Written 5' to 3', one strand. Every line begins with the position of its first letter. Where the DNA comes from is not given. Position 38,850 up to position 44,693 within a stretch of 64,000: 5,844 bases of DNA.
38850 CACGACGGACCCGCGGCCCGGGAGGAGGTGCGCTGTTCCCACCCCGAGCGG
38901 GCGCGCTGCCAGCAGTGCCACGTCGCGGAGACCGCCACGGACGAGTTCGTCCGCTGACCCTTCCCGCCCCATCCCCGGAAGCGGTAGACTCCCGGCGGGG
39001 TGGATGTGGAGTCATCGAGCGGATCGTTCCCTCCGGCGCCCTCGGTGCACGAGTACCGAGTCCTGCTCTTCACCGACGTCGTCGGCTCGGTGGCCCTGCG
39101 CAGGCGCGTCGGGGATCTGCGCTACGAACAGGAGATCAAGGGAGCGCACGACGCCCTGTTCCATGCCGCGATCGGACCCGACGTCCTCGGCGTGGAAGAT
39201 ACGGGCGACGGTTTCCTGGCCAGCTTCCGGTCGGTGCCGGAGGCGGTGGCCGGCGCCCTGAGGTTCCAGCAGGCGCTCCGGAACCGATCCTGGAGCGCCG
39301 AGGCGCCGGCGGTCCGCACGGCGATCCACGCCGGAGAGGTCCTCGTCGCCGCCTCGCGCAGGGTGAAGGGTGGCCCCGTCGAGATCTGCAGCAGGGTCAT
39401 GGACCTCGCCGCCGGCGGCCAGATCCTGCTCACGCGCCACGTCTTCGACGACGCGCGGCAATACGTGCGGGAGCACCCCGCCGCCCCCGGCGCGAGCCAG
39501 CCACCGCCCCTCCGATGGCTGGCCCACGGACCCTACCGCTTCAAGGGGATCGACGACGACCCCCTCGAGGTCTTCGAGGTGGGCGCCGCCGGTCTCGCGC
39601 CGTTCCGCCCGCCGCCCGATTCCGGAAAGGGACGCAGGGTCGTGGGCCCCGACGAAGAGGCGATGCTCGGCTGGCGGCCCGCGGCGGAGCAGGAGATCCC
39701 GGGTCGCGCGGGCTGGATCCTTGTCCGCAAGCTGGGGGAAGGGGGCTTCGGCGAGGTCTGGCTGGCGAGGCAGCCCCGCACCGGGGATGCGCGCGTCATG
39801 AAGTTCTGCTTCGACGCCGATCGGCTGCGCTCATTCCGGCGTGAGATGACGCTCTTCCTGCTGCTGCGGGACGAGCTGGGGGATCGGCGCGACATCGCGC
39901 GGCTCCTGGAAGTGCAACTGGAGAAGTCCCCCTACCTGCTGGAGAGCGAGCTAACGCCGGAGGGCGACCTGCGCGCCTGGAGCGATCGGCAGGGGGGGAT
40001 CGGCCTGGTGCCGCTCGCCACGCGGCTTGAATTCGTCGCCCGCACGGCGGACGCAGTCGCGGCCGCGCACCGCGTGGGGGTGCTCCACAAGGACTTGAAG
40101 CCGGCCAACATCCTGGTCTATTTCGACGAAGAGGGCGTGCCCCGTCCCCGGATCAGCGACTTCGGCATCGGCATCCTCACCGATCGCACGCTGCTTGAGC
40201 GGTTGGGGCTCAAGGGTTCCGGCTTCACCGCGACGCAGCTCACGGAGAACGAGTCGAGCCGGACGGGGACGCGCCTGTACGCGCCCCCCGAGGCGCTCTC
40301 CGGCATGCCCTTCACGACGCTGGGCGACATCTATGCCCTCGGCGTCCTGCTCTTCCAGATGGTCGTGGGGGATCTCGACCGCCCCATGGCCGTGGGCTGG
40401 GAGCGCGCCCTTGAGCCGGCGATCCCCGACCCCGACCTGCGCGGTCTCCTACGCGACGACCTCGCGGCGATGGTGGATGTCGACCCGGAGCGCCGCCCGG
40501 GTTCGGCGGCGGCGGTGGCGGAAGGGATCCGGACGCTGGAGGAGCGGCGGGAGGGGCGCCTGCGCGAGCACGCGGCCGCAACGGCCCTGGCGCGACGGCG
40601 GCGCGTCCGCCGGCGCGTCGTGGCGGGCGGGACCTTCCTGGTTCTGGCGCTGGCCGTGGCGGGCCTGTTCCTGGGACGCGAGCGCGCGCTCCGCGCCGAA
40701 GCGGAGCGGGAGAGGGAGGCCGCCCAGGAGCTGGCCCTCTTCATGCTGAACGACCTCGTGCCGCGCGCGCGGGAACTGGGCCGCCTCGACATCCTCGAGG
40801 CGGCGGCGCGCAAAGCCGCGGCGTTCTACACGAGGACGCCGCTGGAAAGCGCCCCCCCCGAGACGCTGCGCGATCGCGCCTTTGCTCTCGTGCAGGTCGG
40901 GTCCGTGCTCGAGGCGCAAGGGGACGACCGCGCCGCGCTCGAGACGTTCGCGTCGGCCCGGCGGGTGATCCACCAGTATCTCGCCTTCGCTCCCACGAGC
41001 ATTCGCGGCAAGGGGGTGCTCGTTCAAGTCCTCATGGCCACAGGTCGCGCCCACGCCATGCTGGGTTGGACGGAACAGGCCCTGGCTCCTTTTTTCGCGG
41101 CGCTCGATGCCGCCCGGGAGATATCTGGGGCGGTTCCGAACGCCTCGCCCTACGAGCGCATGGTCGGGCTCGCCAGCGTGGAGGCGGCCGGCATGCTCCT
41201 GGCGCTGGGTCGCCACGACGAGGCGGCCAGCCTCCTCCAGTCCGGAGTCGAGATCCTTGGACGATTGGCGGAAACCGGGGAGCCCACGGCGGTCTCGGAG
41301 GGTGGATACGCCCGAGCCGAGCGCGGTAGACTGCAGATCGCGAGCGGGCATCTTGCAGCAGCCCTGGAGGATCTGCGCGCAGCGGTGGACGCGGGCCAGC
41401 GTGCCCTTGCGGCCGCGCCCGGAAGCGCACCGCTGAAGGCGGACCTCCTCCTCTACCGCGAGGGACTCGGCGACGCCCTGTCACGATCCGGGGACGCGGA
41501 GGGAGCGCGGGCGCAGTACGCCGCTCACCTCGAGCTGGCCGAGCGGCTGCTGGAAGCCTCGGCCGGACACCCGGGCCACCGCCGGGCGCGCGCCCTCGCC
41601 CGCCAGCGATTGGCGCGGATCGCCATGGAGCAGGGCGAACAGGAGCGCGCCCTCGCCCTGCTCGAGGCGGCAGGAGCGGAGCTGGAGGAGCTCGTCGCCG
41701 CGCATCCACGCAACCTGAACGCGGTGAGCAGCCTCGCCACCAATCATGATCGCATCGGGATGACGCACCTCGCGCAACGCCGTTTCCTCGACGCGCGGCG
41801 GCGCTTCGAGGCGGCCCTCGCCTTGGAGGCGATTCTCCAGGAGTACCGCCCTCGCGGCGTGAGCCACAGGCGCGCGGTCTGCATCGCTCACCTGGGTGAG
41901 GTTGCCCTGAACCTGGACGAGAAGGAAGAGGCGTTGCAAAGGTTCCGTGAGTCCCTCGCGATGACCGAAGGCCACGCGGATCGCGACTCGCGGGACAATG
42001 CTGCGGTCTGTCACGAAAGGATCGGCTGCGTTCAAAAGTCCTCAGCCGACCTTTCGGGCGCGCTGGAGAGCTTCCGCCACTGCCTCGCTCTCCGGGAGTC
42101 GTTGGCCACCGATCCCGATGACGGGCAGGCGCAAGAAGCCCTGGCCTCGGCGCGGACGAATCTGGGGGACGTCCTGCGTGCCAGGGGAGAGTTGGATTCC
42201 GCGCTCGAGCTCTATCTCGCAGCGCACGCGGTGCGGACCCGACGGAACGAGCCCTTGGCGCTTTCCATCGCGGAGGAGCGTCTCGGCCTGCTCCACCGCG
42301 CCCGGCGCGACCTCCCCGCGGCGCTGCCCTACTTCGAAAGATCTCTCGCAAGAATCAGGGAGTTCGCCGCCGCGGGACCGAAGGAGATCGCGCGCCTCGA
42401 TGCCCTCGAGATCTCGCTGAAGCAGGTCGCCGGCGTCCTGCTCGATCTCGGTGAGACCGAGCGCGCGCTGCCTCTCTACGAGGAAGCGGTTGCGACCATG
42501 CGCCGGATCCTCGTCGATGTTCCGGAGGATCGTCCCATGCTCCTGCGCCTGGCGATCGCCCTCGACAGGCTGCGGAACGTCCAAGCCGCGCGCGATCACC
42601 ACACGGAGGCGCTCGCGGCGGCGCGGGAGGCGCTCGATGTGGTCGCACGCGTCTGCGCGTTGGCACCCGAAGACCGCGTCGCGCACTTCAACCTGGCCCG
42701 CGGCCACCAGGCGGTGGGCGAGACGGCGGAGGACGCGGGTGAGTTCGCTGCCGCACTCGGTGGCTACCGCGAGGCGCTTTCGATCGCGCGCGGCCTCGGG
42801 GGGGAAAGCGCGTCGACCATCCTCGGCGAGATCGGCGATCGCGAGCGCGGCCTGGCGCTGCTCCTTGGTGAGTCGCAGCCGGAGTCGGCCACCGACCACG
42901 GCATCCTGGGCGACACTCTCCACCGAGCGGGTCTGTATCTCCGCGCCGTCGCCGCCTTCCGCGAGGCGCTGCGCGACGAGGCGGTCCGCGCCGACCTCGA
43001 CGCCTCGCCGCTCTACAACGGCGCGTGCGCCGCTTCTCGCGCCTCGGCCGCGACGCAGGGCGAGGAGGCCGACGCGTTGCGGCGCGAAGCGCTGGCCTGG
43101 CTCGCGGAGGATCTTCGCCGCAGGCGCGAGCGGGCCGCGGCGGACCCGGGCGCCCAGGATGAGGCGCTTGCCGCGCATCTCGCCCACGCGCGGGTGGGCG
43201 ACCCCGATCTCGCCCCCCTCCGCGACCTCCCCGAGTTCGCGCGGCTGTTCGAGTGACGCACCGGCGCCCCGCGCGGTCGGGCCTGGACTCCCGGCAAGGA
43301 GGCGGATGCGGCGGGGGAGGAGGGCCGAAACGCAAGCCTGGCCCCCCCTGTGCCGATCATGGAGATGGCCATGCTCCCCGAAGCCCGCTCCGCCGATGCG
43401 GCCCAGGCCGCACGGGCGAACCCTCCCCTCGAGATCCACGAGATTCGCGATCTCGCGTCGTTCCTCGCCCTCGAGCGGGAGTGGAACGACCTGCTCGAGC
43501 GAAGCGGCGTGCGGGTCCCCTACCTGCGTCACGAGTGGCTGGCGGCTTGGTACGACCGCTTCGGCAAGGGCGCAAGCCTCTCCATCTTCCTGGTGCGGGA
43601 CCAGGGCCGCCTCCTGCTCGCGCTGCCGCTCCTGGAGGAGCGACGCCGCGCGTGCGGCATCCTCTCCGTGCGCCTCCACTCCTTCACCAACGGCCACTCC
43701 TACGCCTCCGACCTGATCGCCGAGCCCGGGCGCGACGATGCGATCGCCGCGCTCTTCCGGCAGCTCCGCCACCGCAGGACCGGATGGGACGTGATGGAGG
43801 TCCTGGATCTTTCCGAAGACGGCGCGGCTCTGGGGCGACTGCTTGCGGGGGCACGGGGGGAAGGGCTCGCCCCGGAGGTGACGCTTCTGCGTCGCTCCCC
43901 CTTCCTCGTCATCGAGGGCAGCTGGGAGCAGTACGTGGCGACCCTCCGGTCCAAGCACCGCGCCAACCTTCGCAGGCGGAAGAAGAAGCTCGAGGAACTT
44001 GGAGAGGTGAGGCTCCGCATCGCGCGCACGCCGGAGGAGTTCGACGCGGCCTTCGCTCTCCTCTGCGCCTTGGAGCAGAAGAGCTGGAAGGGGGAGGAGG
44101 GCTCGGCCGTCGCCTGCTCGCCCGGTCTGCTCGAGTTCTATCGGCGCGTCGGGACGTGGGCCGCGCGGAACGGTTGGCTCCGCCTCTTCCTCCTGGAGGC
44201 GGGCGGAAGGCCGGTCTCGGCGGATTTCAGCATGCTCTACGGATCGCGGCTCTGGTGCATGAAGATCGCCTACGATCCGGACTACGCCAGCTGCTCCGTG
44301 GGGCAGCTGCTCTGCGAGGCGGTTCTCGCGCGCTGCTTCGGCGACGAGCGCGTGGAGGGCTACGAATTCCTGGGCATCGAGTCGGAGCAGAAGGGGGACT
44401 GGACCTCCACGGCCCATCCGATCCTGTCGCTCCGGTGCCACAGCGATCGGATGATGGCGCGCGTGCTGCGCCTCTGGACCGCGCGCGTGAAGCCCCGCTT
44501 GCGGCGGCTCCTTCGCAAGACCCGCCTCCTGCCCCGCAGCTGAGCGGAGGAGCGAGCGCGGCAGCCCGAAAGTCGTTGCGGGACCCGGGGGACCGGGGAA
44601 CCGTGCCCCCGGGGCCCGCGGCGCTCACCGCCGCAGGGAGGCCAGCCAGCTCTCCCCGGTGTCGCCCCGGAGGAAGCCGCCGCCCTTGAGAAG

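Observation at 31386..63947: Anammox/nitrifier-like electron-transfer parts list concentrated in 33 kb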

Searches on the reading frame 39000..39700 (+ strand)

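Call 51: search_protein_families(library=pfam, proteins=[window:39000-39700:+], max_evalue=1)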
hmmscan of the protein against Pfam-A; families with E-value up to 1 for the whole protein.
window:39000-39700:+ (233 aa): 0 families

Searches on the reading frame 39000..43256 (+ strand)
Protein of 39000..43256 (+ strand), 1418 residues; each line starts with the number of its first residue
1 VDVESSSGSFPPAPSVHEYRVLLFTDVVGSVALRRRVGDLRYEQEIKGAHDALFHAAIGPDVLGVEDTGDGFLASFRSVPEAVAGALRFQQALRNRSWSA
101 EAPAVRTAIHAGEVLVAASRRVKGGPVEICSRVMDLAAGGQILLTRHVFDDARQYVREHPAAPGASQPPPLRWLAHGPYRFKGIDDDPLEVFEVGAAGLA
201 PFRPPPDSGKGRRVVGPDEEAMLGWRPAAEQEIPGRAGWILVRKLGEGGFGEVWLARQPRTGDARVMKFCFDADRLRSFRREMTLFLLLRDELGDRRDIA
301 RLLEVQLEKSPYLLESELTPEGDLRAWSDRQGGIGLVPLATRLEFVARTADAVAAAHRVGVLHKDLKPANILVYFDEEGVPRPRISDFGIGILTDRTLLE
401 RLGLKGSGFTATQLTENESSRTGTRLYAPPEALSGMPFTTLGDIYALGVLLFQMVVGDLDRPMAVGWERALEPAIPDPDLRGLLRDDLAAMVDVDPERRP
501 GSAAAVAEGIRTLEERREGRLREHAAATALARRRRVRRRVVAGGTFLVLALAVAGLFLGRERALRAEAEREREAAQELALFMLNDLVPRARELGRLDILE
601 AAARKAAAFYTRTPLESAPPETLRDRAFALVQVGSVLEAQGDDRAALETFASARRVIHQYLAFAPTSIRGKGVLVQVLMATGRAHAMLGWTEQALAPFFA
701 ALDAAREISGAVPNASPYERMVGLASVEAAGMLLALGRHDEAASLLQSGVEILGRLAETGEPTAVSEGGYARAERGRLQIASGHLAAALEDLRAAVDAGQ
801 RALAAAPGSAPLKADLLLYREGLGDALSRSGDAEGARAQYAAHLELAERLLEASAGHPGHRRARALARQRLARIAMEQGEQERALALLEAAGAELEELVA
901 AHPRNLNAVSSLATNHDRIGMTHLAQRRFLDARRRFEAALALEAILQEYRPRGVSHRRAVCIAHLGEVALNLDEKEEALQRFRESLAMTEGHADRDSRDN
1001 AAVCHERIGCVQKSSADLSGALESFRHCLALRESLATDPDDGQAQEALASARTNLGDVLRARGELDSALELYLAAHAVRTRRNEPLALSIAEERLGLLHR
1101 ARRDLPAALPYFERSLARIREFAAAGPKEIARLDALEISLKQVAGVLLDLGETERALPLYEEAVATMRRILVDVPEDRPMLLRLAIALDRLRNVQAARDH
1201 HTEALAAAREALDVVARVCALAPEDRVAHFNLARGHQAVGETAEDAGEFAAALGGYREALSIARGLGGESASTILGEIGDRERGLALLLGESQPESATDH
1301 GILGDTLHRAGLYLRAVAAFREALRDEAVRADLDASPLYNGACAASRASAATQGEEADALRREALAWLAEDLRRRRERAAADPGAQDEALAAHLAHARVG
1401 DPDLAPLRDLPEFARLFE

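Call 7: search_protein_families(library=pfam, proteins=[window:39000-43256:+], max_evalue=0.01)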
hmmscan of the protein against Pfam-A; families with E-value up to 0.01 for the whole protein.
window:39000-43256:+ (1418 aa): 9 families
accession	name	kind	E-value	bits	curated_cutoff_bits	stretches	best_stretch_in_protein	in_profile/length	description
PF13424.12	TPR_12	-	5.7e-26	91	30.1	2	1049-1120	3-76/77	Tetratricopeptide repeat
PF00069.31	Pkinase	-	9e-24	84.7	31.7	1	241-458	3-194/263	Protein kinase domain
PF07719.23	TPR_2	-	3.5e-14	52.1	27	0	1051-1076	3-28/34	Tetratricopeptide repeat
PF07714.23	PK_Tyr_Ser-Thr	-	5.6e-11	42.7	23.1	1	242-455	4-198/258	Protein tyrosine and serine/threonine kinase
PF13374.12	TPR_10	-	3.2e-10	40.1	27.5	1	1048-1081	1-34/42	Tetratricopeptide repeat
PF00515.34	TPR_1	-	3.1e-08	33.5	27.8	0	1049-1075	1-27/34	Tetratricopeptide repeat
PF13181.12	TPR_8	-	9.8e-07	28.9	25.7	0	1303-1324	7-28/34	Tetratricopeptide repeat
PF13176.12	TPR_7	-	7.4e-05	23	27.9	0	1053-1082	3-32/36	Tetratricopeptide repeat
PF06293.20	Kdo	-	0.0086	16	21.3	0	304-377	85-155/207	Lipopolysaccharide kinase (Kdo/WaaP) family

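Call 10: search_protein_families(library=ncbifam, proteins=[window:39000-43256:+], max_evalue=0.001)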
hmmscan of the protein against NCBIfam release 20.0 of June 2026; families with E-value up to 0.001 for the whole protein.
window:39000-43256:+ (1418 aa): 9 families
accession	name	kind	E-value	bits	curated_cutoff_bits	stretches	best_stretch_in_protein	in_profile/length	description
NF047741.1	antiphage_MADS6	equivalog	7.8e-18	64.3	460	1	308-520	269-467/612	methylation-associated defense system protein kinase MAD6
TIGR03903.1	TOMM_kin_cyc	equivalog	1.2e-15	56.5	705.75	1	338-458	77-186/1267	TOMM system kinase/cyclase fusion protein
NF033483.0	PknB_PASTA_kin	equivalog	1.3e-15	57.5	450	1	337-517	104-272/563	Stk1 family PASTA domain-containing Ser/Thr kinase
NF009651.0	PRK13184.1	equivalog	2.1e-12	45.8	839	1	348-455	121-225/932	serine/threonine-protein kinase PknD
NF058673.1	LipAdnlyCyLipJMY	equivalog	5.6e-11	41.8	800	1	21-148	297-418/449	bifunctional lipase/adenylate cyclase LipJ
NF052427.1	StpK7MSMEG_1200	equivalog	6.7e-11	41.4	900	1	343-563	111-322/601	serine/threonine protein kinase StpK7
NF043056.1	T4SS_LegK1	equivalog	1.9e-05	23.5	550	1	360-451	209-280/516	Dot/Icm T4SS effector kinase LegK1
NF002725.1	PRK02603.1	equivalog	2.4e-05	24.4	143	0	969-1072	45-136/173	photosystem I assembly protein Ycf3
NF047371.1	FlcA_CTERM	equivalog_domain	0.00079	18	300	0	870-1075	352-540/646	periplasmic flagellar collar protein FlcA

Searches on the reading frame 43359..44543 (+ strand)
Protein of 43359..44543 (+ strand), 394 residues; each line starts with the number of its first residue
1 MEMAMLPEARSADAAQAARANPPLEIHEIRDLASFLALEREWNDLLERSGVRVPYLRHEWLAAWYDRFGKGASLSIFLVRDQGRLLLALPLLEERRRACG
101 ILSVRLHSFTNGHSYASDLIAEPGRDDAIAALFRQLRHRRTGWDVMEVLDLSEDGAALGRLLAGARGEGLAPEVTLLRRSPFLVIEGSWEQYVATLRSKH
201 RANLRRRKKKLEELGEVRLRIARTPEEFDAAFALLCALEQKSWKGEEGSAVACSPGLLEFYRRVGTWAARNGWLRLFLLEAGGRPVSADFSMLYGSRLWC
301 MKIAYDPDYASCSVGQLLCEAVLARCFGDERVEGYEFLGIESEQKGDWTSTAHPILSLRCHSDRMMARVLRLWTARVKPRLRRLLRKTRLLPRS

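Call 7: search_protein_families(library=pfam, proteins=[window:43359-44543:+], max_evalue=0.01)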
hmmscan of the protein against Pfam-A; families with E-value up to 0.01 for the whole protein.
window:43359-44543:+ (394 aa): 1 family
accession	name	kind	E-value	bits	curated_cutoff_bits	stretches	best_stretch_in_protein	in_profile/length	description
PF13480.13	Acetyltransf_6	-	1.2e-32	113.5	22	1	198-342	1-139/143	Acetyltransferase (GNAT) domain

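Call 10: search_protein_families(library=ncbifam, proteins=[window:43359-44543:+], max_evalue=0.001)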
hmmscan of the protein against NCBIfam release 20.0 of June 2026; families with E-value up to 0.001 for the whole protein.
window:43359-44543:+ (394 aa): 1 family
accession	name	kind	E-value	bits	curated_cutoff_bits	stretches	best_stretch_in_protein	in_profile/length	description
NF047385.1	T4SS_GNAT_BspF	exception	2.6e-15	56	775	1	178-330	203-356/428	type IV secretion system effector crotonyl transferase BspF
